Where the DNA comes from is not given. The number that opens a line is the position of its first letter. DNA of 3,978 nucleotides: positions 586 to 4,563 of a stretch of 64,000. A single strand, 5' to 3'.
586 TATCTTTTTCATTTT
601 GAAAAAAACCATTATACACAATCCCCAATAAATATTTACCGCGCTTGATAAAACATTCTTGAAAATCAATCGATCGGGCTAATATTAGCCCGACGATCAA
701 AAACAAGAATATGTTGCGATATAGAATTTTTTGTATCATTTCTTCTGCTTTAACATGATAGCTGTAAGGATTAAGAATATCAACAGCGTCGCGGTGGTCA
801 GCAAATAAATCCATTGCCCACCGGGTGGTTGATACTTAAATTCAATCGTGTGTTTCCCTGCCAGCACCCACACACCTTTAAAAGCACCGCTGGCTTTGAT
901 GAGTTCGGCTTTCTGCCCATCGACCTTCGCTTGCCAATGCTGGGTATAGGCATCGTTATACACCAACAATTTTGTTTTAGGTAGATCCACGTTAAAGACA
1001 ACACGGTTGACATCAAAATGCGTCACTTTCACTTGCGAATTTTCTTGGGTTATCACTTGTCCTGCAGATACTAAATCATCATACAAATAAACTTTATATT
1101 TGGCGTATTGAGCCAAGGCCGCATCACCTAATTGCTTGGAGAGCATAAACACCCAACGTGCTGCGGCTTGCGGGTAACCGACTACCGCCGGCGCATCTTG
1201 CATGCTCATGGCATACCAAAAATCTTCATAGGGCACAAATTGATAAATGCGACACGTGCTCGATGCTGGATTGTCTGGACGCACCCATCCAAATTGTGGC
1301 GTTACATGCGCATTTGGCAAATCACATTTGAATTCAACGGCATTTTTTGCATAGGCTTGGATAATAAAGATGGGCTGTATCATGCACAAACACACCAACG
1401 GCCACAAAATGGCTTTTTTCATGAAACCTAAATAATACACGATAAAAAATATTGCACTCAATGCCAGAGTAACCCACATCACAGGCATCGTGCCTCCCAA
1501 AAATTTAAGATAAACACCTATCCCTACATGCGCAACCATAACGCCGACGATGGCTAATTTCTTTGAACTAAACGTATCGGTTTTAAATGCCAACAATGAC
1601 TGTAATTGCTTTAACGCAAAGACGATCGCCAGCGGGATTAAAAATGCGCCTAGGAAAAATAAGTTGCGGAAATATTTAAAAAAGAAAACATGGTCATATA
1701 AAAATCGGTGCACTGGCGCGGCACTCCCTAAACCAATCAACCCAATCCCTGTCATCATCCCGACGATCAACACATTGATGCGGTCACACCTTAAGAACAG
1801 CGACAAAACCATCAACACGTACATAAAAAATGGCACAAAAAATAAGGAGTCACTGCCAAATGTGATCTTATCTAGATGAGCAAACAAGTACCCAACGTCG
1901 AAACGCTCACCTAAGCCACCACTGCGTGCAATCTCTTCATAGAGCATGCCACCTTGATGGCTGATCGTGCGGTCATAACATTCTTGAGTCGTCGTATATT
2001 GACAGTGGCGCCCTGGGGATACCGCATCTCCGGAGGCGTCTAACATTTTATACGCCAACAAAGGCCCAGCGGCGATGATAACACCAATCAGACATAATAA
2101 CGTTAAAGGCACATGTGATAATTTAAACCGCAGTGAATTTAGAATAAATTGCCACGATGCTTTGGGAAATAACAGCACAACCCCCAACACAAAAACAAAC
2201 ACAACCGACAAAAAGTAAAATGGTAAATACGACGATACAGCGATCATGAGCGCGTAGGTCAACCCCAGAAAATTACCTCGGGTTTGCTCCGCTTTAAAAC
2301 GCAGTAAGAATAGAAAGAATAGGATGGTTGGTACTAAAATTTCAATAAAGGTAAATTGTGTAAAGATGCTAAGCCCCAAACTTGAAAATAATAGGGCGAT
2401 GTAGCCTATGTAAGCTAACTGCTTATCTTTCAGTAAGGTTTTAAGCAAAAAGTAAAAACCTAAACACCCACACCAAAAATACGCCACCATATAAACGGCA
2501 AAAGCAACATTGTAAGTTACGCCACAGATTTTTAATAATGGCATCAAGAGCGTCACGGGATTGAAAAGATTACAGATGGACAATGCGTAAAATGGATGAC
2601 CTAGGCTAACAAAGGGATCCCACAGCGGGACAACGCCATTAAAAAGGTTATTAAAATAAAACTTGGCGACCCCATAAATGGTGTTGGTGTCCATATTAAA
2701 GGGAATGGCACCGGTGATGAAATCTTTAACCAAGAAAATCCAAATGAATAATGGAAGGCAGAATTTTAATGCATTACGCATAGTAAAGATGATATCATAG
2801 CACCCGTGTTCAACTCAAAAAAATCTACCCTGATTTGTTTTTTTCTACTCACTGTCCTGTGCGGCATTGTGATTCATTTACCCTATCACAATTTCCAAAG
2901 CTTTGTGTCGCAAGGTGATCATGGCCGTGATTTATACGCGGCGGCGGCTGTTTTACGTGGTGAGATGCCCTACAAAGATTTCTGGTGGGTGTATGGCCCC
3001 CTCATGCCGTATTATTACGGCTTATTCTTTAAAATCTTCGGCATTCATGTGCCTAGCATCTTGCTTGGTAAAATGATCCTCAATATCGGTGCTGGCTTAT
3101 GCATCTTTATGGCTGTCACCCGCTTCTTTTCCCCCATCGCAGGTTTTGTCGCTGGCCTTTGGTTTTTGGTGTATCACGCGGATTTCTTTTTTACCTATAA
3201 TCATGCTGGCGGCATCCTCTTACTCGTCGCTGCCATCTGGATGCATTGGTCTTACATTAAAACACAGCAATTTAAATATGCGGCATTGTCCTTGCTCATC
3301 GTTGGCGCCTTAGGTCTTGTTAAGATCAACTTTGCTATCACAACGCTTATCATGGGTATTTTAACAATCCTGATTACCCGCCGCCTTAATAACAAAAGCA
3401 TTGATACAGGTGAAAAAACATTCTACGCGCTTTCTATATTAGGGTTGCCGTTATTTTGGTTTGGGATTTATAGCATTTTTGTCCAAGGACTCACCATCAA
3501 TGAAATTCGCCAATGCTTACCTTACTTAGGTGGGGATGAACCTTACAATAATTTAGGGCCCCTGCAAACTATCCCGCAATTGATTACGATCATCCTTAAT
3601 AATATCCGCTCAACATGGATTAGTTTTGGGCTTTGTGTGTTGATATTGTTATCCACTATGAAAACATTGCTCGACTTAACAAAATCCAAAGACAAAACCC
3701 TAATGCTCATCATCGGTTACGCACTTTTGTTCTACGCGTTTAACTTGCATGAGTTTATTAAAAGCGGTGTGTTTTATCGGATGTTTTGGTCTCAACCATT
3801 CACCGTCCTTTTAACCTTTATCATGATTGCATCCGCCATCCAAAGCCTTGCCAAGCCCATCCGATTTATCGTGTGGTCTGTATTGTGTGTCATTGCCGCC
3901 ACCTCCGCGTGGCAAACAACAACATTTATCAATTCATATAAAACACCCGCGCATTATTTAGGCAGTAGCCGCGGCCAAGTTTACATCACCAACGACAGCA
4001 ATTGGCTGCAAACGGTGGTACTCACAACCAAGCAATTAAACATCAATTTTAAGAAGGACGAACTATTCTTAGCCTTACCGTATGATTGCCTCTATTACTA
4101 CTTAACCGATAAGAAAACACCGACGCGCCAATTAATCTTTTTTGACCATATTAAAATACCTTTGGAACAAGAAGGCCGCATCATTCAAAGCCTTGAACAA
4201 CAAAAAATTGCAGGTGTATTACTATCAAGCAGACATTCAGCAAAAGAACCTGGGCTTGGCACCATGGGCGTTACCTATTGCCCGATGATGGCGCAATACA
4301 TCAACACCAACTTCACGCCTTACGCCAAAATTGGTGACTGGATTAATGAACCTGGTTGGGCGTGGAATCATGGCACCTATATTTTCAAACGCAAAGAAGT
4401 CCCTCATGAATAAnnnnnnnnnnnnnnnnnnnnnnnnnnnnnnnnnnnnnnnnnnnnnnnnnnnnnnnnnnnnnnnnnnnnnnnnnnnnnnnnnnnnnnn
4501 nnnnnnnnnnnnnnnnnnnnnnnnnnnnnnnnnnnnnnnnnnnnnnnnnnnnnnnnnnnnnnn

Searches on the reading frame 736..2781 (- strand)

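Call 63: search_protein_families(library=pfam, proteins=[window:736-2781:-], max_evalue=0.001)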
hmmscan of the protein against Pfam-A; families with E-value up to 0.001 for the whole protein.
window:736-2781:- (681 aa): 1 family
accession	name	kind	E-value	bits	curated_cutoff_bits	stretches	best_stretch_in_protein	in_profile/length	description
PF09586.16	YfhO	-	2.2e-12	46.6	28.5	1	575-659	746-832/835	Bacterial membrane protein YfhO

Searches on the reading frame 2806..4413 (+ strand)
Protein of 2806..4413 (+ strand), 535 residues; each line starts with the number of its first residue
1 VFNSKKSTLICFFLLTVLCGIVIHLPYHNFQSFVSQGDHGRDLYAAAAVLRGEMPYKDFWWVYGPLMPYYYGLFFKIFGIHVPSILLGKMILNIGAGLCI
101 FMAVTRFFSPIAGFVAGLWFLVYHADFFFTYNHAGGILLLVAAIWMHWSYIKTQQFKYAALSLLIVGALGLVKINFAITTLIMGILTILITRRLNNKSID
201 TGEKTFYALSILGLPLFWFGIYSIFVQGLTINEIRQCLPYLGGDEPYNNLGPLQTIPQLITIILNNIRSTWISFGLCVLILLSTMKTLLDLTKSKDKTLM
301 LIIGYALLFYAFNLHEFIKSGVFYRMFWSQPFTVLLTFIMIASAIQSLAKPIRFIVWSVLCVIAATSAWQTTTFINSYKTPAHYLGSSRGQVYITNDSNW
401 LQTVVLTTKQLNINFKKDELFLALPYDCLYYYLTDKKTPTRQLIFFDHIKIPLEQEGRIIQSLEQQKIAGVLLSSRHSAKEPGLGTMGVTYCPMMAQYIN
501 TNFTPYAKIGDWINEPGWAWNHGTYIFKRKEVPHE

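Call 63: search_protein_families(library=pfam, proteins=[window:2806-4413:+], max_evalue=0.001)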
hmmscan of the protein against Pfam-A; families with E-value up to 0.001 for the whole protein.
window:2806-4413:+ (535 aa): 1 family
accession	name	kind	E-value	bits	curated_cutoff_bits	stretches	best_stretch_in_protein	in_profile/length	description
PF13231.12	PMT_2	-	8.2e-06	26.6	26.1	1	65-216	4-153/160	Dolichyl-phosphate-mannose-protein mannosyltransferase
